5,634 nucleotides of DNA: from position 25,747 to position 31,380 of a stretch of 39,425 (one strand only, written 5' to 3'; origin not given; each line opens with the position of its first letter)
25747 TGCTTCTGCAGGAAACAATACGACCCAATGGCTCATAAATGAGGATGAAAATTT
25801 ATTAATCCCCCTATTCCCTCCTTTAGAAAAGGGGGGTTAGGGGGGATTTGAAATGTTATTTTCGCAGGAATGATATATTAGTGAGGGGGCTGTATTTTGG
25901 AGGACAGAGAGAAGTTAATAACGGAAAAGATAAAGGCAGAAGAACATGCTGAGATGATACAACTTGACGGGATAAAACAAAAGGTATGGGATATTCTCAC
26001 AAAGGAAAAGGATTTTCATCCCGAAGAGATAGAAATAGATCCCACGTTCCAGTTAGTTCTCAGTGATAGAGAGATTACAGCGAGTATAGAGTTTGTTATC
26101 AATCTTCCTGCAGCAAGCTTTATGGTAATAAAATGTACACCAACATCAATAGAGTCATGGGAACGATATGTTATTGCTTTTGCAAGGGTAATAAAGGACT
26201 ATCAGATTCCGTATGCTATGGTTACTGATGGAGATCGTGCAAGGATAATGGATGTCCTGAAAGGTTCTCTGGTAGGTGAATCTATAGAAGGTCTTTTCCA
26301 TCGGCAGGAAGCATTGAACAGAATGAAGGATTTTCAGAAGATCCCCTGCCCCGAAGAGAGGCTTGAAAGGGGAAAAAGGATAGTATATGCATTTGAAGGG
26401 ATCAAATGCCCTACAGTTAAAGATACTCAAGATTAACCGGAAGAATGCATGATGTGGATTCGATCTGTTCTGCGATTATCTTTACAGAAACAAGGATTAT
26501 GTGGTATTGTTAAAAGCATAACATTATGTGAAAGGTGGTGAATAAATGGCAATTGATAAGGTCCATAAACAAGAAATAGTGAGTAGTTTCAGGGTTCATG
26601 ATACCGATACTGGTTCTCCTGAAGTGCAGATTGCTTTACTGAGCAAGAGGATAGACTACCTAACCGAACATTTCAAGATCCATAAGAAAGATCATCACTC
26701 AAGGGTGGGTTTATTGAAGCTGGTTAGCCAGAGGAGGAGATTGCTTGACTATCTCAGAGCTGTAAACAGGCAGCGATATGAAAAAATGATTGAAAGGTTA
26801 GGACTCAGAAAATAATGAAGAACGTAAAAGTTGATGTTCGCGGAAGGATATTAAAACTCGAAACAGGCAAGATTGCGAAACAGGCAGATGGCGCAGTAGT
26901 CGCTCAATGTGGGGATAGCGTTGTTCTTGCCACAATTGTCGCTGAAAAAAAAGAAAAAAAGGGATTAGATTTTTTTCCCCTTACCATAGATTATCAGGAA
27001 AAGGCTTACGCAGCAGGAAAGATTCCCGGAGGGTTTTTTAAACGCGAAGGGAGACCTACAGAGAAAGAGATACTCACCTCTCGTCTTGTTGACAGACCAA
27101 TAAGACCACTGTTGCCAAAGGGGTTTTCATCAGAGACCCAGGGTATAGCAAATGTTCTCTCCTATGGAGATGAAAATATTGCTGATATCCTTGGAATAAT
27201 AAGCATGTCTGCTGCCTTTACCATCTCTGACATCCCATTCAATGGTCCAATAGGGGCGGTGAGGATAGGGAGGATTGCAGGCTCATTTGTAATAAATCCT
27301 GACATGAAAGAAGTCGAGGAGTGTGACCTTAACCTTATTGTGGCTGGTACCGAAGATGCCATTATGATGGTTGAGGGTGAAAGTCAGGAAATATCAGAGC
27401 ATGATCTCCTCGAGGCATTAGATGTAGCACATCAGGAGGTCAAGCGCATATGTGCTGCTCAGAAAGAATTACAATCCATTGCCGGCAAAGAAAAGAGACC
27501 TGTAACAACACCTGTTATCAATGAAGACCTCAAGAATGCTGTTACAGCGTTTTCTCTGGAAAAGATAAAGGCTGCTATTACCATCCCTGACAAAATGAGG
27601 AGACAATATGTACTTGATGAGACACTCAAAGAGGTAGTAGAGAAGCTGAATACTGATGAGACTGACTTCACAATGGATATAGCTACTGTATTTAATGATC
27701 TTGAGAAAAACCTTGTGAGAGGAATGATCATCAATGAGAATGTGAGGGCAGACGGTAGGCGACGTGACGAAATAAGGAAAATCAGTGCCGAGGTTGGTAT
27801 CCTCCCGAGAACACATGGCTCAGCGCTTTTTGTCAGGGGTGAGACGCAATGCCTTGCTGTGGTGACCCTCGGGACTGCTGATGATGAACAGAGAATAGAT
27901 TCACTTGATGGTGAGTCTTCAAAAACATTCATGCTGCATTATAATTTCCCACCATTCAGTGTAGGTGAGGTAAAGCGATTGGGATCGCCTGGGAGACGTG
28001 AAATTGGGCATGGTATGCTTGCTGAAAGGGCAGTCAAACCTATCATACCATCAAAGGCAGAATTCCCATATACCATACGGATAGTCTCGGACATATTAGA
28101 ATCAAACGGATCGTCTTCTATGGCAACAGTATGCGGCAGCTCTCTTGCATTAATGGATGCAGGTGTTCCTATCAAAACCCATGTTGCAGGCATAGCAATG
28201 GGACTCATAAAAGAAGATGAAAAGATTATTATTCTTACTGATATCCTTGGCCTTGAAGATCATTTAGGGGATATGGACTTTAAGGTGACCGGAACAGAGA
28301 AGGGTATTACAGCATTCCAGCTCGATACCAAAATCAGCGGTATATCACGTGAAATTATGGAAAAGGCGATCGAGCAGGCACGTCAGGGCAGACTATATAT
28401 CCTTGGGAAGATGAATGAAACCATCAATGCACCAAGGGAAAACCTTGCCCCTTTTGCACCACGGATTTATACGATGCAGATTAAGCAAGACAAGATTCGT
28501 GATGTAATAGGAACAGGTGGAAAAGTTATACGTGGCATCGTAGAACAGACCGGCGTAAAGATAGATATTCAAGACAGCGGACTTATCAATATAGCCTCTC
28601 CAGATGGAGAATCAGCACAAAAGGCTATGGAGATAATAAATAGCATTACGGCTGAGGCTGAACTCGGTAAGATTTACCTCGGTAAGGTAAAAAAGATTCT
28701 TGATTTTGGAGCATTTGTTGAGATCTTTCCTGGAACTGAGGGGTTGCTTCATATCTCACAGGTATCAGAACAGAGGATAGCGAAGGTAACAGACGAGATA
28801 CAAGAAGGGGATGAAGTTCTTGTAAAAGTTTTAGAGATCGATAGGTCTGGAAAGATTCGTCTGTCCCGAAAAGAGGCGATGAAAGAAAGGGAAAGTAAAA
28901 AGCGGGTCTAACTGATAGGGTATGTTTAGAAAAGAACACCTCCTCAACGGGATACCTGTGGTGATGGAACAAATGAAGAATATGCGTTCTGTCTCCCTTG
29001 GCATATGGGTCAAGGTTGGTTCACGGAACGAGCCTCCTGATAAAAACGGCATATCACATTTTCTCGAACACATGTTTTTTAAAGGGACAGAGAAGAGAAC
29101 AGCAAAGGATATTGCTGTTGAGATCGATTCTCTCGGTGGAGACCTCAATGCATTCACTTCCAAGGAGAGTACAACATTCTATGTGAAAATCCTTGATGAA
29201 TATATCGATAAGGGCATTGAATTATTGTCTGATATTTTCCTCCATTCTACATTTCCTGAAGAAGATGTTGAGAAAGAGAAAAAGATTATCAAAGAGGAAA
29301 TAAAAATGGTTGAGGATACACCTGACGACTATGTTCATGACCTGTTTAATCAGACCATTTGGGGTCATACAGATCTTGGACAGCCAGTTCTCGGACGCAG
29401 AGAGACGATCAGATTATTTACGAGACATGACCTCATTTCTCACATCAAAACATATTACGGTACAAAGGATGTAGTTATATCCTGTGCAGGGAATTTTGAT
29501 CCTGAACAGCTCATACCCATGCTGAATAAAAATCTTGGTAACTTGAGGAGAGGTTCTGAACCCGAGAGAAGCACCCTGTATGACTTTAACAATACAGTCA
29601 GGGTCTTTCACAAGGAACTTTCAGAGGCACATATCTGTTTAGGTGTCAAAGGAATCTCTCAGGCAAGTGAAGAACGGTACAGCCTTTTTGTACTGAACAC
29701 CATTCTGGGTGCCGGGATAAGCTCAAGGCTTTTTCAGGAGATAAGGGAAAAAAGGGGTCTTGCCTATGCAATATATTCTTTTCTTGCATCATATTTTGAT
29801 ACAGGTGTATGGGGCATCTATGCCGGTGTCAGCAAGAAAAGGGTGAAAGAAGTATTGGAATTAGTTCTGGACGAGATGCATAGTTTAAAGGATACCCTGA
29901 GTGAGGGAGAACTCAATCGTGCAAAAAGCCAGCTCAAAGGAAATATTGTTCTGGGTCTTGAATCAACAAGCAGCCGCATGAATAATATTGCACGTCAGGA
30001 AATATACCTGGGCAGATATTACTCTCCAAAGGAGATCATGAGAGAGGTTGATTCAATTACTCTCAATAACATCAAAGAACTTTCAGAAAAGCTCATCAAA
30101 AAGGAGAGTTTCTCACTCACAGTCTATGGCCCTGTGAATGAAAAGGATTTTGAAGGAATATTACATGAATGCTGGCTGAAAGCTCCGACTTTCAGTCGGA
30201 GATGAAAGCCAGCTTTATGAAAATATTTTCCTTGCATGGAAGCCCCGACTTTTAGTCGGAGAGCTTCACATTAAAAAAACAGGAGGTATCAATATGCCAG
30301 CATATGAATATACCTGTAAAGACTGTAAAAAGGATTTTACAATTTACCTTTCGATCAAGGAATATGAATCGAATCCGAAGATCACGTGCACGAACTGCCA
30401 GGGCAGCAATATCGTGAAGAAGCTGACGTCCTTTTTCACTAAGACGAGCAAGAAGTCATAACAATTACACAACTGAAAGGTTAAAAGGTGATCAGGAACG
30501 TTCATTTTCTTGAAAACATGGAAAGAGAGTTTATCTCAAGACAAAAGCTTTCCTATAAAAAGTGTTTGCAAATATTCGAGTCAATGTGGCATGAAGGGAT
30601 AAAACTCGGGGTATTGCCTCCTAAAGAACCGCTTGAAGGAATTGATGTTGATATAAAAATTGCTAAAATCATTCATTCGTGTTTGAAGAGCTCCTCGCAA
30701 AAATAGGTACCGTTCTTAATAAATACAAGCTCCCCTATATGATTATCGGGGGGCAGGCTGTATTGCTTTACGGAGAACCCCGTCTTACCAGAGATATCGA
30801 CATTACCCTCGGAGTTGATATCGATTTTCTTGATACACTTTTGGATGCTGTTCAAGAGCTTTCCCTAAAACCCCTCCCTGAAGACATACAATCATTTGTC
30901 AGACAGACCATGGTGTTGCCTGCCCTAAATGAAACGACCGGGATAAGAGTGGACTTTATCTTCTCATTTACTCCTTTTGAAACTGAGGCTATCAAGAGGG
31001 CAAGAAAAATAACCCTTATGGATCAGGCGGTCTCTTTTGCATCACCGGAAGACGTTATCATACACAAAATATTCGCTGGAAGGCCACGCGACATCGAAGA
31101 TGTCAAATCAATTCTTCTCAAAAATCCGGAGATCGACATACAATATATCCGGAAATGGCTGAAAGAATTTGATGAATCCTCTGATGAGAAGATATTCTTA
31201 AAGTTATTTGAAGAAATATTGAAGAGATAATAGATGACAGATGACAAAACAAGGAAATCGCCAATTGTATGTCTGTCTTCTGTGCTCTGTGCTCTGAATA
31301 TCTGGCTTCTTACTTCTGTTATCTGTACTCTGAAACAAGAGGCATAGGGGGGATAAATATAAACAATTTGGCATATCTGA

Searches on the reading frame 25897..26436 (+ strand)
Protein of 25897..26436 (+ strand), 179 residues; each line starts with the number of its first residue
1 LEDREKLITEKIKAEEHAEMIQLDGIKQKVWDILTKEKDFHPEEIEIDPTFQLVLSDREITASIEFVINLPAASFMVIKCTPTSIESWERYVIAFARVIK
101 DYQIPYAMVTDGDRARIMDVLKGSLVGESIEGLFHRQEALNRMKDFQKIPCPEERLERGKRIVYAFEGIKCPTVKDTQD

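Call 37: search_protein_families(library=pfam, proteins=[window:25897-26436:+], max_evalue=0.00001)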
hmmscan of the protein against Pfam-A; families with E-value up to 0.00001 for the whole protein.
window:25897-26436:+ (179 aa): 1 family
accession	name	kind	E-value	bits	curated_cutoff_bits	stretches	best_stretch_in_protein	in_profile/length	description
PF13588.12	HSDR_N_2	-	2.2e-07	31.4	25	1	26-124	5-100/110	Type I restriction enzyme R protein N terminus (HSDR_N)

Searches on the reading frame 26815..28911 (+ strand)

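Call 37: search_protein_families(library=pfam, proteins=[window:26815-28911:+], max_evalue=0.00001)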
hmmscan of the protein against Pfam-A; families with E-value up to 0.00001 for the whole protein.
window:26815-28911:+ (698 aa): 5 families
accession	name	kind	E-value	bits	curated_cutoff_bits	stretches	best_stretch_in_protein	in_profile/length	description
PF01138.27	RNase_PH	-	3.5e-59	199.3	25.5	2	319-452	1-130/130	3' exoribonuclease family, domain 1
PF03725.20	RNase_PH_C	-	4.8e-25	87.7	20.8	2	144-207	1-66/67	3' exoribonuclease family, domain 2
PF00575.29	S1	-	5.3e-18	65.6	22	1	616-686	3-74/74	S1 RNA binding domain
PF03726.19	PNPase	-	4.5e-15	56.3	24.6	1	239-316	2-81/81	Polyribonucleotide nucleotidyltransferase, RNA binding domain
PF00013.35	KH_1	-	8.6e-10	38.7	21.5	1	552-609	2-65/66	KH domain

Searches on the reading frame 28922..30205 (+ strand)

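Call 37: search_protein_families(library=pfam, proteins=[window:28922-30205:+], max_evalue=0.00001)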
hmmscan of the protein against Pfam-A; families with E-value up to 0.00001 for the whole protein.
window:28922-30205:+ (427 aa): 2 families
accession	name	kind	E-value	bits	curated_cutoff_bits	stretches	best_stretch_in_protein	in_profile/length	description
PF00675.25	Peptidase_M16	-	4.6e-44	150.4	22.3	1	13-158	2-147/149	Insulinase (Peptidase family M16)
PF05193.26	Peptidase_M16_C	-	2.9e-42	145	23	1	166-338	2-181/181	Peptidase M16 inactive domain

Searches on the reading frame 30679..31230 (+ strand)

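Call 37: search_protein_families(library=pfam, proteins=[window:30679-31230:+], max_evalue=0.00001)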
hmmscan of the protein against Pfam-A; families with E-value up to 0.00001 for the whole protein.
window:30679-31230:+ (183 aa): 3 families
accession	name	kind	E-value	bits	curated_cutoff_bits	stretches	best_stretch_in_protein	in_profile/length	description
PF19502.5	DUF6036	-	8.8e-12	45.6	23.6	1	8-166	12-138/164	Nucleotidyltransferase of unknown function (DUF6036)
PF09970.15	DUF2204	-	2.5e-08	34.2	20.3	1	5-176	4-179/181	Nucleotidyl transferase of unknown function (DUF2204)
PF08843.17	AbiEii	-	7.5e-08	33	22.5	1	24-174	19-197/238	Nucleotidyl transferase AbiEii toxin, Type IV TA system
